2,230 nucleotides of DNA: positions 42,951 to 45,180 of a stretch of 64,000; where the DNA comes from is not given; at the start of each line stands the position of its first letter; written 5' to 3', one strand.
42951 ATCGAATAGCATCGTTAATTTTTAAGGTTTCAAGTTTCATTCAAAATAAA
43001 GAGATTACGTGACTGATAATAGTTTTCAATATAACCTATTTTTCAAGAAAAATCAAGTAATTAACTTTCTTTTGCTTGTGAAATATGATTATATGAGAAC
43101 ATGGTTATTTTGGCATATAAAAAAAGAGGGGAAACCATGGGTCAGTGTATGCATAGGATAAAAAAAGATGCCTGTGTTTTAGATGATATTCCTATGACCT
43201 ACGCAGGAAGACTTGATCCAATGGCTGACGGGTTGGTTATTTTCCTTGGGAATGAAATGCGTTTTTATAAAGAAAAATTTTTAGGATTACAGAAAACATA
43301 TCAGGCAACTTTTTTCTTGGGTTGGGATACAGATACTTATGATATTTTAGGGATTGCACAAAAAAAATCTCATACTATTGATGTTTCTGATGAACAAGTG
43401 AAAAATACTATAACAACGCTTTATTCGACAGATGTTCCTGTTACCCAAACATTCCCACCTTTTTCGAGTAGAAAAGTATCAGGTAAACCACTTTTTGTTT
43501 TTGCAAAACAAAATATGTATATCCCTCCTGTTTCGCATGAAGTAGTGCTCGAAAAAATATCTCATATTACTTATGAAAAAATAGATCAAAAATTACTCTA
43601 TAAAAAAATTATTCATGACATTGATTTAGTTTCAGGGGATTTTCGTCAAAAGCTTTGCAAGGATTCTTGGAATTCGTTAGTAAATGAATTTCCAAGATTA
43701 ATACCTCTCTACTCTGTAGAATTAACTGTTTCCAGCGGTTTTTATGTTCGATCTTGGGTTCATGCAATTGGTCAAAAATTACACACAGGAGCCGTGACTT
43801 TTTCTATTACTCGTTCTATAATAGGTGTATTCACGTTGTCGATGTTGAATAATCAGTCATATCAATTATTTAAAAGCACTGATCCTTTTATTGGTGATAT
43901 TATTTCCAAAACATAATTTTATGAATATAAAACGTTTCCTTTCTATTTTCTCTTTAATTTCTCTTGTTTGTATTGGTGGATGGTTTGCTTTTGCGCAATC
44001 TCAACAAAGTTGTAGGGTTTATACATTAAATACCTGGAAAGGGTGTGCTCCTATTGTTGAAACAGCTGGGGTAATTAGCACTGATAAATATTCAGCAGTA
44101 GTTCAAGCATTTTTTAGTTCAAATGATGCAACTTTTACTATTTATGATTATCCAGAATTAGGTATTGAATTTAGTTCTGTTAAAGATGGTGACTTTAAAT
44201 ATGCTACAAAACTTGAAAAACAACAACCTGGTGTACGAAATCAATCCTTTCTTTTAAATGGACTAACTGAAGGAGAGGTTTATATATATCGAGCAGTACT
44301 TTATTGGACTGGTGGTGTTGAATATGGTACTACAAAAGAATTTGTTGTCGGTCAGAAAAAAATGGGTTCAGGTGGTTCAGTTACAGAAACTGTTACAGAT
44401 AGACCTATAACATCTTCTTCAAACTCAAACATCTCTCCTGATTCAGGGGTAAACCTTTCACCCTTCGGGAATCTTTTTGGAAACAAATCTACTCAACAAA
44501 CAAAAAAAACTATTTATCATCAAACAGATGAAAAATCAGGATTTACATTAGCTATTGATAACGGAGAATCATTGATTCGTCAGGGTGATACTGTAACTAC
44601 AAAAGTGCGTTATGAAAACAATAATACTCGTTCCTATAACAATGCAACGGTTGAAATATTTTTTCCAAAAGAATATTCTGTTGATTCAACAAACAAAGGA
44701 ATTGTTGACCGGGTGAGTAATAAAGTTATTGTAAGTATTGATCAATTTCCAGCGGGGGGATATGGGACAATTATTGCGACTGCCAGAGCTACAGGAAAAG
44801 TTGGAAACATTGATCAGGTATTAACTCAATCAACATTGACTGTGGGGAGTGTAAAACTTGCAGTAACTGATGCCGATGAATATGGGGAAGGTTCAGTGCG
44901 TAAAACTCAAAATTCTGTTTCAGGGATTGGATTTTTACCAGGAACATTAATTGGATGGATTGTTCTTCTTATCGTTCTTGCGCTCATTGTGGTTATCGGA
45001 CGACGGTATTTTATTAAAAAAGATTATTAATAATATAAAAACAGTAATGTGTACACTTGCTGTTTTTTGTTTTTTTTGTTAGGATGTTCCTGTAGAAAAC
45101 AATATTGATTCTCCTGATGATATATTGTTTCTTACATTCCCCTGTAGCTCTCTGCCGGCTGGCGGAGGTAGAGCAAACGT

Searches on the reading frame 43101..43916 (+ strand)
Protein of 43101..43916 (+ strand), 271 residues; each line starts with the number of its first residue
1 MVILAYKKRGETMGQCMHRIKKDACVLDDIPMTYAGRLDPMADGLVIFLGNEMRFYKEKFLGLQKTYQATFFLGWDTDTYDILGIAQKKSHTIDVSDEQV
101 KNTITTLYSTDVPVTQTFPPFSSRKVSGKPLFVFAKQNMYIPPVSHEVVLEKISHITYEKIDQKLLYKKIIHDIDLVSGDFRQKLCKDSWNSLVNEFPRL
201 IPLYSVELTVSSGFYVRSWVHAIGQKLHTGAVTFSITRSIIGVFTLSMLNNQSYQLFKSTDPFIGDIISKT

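Call 4: search_protein_families(library=pfam, proteins=[window:43101-43916:+], max_evalue=0.01)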
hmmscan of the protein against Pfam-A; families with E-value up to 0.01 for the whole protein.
window:43101-43916:+ (271 aa): 1 family
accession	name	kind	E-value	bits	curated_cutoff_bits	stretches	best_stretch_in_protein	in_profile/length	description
PF01509.24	TruB_N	-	3.4e-17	63.6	27.3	1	33-160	10-134/149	TruB family pseudouridylate synthase (N terminal domain)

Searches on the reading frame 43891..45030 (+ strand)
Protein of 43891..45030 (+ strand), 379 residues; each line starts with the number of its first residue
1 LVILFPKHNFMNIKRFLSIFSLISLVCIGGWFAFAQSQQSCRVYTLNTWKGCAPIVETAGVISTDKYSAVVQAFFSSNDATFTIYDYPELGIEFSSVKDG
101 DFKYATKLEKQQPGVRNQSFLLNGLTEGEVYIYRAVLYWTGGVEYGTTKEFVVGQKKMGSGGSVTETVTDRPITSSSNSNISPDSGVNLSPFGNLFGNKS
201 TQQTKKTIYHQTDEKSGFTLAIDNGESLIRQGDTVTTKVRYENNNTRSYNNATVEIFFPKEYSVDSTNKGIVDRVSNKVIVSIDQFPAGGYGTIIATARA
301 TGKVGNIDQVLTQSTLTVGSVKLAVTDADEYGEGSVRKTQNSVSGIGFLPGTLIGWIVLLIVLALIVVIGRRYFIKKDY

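Call 4: search_protein_families(library=pfam, proteins=[window:43891-45030:+], max_evalue=0.01)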
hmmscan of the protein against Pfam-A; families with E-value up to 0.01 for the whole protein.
window:43891-45030:+ (379 aa): 1 family
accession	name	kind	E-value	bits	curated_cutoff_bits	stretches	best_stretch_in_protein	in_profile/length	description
PF25459.1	AIM3_BBC1_C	-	0.00069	19.8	27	1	110-137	145-172/180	AIM3/BBC1 Cysteine proteinase-fold domain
